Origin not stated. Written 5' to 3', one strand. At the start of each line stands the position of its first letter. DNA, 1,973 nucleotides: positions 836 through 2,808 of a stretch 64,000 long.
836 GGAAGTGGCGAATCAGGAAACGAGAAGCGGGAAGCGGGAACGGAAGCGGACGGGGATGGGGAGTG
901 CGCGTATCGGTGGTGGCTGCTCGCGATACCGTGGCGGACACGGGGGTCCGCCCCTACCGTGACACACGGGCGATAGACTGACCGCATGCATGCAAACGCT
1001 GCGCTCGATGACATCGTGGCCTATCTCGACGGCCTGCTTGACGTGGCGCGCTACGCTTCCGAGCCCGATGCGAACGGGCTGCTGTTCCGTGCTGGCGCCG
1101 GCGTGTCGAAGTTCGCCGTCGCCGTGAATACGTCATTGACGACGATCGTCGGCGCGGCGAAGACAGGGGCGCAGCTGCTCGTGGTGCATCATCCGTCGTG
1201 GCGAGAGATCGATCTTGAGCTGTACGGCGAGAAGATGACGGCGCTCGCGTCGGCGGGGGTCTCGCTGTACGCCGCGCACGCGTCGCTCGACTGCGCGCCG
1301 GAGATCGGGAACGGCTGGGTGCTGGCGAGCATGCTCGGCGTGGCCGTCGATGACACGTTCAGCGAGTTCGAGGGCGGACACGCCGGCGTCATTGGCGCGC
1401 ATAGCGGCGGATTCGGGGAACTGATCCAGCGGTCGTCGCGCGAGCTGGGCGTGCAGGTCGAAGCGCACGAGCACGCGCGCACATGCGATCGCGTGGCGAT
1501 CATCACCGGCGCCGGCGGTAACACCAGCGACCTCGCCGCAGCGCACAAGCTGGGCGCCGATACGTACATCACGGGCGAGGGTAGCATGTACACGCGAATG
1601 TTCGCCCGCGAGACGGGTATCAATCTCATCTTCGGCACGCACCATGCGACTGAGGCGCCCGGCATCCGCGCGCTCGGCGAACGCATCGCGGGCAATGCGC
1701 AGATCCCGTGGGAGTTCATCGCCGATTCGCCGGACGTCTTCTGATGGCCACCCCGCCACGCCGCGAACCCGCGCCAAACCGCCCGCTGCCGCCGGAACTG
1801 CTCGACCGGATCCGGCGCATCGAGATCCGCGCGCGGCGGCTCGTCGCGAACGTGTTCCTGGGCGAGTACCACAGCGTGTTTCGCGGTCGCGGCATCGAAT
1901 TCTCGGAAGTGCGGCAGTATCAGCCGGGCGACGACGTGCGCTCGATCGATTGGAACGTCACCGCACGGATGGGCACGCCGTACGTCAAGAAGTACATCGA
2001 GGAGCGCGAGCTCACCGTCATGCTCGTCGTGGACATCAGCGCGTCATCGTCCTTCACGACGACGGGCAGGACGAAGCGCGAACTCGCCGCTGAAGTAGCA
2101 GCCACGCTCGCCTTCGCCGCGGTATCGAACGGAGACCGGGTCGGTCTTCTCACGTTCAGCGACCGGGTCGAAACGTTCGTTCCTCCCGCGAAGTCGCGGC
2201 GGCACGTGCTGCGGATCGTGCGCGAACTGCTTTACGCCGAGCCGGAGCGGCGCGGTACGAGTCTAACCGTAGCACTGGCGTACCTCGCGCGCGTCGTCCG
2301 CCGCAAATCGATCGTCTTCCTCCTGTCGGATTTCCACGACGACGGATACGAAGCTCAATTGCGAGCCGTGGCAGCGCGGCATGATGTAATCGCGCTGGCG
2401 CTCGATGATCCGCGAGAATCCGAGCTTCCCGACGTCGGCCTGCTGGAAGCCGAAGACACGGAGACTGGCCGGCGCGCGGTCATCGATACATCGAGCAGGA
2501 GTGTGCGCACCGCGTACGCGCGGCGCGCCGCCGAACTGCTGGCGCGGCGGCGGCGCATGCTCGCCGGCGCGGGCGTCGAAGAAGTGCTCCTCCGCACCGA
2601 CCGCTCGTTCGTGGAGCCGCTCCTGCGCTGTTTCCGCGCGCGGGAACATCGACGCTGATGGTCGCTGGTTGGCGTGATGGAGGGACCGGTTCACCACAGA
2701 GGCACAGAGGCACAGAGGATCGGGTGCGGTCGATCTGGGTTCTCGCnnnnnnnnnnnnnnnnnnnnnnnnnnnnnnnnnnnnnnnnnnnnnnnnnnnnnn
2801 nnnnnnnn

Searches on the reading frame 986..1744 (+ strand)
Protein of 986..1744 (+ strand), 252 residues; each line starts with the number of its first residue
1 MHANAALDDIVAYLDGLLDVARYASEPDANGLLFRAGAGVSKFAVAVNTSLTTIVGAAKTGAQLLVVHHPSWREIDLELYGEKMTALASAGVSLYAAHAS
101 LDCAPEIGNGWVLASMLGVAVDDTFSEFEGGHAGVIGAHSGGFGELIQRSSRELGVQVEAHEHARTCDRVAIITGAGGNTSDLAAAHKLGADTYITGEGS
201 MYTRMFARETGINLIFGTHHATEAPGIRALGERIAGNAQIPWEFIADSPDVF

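Call 58: search_protein_families(library=pfam, proteins=[window:986-1744:+], max_evalue=0.00001)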
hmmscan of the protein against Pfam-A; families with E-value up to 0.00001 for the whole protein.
window:986-1744:+ (252 aa): 1 family
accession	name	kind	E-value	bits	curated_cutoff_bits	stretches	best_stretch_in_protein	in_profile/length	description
PF01784.24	DUF34_NIF3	-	6e-37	128.1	23.4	1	7-245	3-250/256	Duf34/NIF3 (NGG1p interacting factor 3)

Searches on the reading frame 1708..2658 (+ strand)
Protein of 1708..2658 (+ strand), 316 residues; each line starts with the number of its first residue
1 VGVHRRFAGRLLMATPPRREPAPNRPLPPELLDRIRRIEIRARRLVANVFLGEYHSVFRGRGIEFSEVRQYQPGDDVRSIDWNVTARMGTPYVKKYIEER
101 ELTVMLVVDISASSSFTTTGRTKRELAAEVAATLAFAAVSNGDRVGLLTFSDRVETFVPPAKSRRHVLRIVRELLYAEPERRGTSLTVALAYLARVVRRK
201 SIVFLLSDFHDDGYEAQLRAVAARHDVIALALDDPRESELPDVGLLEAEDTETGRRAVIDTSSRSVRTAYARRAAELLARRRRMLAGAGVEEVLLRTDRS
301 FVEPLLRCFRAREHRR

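Call 58: search_protein_families(library=pfam, proteins=[window:1708-2658:+], max_evalue=0.00001)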
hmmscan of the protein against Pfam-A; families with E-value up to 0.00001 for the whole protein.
window:1708-2658:+ (316 aa): 3 families
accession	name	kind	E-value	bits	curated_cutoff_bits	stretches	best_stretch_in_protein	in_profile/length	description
PF01882.25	DUF58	-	3.8e-81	271.9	23.4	1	67-276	1-212/216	Protein of unknown function DUF58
PF13519.12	VWA_2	-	1.2e-16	61.7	27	1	104-209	1-106/107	von Willebrand factor type A domain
PF00092.34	VWA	-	1.4e-06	29.1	23.8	1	104-243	2-150/174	von Willebrand factor type A domain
